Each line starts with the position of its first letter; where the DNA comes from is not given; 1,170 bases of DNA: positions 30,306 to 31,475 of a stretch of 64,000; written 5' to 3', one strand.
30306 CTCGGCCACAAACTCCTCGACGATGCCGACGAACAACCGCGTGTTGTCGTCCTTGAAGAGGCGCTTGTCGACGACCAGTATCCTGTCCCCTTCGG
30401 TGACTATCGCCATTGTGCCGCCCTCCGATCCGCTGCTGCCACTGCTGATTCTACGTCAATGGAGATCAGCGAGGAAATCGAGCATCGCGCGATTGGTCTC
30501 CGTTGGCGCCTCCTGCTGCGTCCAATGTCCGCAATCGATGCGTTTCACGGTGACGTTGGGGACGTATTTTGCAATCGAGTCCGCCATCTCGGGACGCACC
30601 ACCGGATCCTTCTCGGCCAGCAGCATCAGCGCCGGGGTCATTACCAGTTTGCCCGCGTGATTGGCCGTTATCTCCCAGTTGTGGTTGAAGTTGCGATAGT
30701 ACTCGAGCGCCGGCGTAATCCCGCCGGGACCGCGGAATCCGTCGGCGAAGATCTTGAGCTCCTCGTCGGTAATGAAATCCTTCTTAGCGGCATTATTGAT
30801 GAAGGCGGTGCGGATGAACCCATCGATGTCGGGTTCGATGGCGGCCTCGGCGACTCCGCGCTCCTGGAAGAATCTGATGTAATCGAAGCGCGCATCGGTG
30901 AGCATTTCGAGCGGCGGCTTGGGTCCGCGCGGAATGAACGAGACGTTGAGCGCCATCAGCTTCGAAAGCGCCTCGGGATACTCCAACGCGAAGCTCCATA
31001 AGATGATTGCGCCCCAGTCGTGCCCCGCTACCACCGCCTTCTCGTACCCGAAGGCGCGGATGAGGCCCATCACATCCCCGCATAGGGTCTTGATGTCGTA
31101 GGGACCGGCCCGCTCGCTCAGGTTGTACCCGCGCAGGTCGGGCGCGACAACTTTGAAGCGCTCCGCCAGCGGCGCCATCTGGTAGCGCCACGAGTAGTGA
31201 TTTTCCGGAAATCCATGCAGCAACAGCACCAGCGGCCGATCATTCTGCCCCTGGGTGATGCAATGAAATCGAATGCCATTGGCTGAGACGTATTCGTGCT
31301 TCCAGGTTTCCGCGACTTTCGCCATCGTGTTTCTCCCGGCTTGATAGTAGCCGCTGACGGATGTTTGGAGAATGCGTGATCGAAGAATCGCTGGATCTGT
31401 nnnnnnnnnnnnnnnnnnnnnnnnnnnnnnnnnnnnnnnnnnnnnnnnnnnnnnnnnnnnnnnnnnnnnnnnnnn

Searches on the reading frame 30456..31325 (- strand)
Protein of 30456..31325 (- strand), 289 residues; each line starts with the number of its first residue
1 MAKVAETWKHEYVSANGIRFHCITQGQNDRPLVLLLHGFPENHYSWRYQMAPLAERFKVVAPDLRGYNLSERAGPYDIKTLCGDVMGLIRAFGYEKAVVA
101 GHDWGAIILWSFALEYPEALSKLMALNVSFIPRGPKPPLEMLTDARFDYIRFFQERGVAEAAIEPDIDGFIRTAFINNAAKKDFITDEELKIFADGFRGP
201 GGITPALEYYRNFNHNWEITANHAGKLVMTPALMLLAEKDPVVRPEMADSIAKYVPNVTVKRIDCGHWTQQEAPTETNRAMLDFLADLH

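Call 12: search_protein_families(library=pfam, proteins=[window:30456-31325:-], max_evalue=0.001)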
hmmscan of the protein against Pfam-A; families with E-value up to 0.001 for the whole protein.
window:30456-31325:- (289 aa): 3 families
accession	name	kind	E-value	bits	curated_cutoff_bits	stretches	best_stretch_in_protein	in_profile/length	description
PF00561.26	Abhydrolase_1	-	2.5e-30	106.4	25.8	1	31-273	1-244/245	alpha/beta hydrolase fold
PF12697.13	Abhydrolase_6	-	3.4e-19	70.8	26.3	1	33-279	1-216/217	Alpha/beta hydrolase family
PF12146.15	Hydrolase_4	-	9.5e-09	35.3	27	1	29-128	3-109/239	Serine aminopeptidase, S33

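Call 61: search_protein_families(library=ncbifam, proteins=[window:30456-31325:-], max_evalue=0.00001)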
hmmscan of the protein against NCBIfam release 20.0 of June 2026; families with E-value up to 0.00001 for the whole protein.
window:30456-31325:- (289 aa): 19 families
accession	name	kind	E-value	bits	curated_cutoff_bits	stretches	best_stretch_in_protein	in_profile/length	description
NF004514.1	PRK05855.1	equivalog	3.6e-29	101.8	455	2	11-114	3-110/578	SDR family oxidoreductase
TIGR03056.1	bchO_mg_che_rel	equivalog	2.8e-22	79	172.55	1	12-130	10-130/278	alpha/beta fold hydrolase BchO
NF002938.0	PRK03592.1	equivalog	1.3e-19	70.6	241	1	5-287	7-291/298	haloalkane dehalogenase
NF051488.1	bifunc_PcaDC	exception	2.7e-19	69.6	390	1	21-128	3-111/375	bifunctional 3-oxoadipate enol-lactonase/4-carboxymuconolactone decarboxylase PcaDC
TIGR02427.1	protocat_pcaD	equivalog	1.2e-17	64.2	255.85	1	24-127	6-111/251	3-oxoadipate enol-lactonase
NF011457.0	PRK14875.1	equivalog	2.6e-17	62.9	307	1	13-124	115-227/372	acetoin dehydrogenase dihydrolipoyllysine-residue acetyltransferase subunit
NF002043.0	PRK00870.1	subfamily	7.8e-17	61.6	265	1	16-287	32-300/302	haloalkane dehalogenase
TIGR03611.1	RutD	equivalog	3.3e-15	56.1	238.5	1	22-127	5-112/258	pyrimidine utilization protein D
NF050089.1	i_nPHAscl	equivalog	3.3e-14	52.6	300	1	27-127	15-116/288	intracellular short-chain-length polyhydroxyalkanoate depolymerase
NF002873.0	PRK03204.1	equivalog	1.2e-13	51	466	1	15-132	22-138/286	haloalkane dehalogenase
NF051487.1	bifunc_PcaCD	exception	3.9e-12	46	430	1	24-286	166-412/413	bifunctional 4-carboxymuconolactone decarboxylase/3-oxoadipate enol-lactonase PcaCD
NF007954.0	PRK10673.1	equivalog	9.6e-11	41.4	399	1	19-129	6-115/255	esterase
TIGR03695.1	menH_SHCHC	equivalog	2.8e-10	40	208.55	1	30-124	2-100/252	2-succinyl-6-hydroxy-2,4-cyclohexadiene-1-carboxylate synthase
NF045632.1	hydroxlase_HsaD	equivalog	5.6e-10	38.6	400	1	10-286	14-289/290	4,5:9,10-diseco-3-hydroxy-5,9,17-trioxoandrosta-1(10),2-diene-4-oate hydrolase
TIGR03343.1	biphenyl_bphD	equivalog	4.9e-09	35.8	462.15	0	19-126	21-132/282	2-hydroxy-6-oxo-6-phenylhexa-2,4-dienoate hydrolase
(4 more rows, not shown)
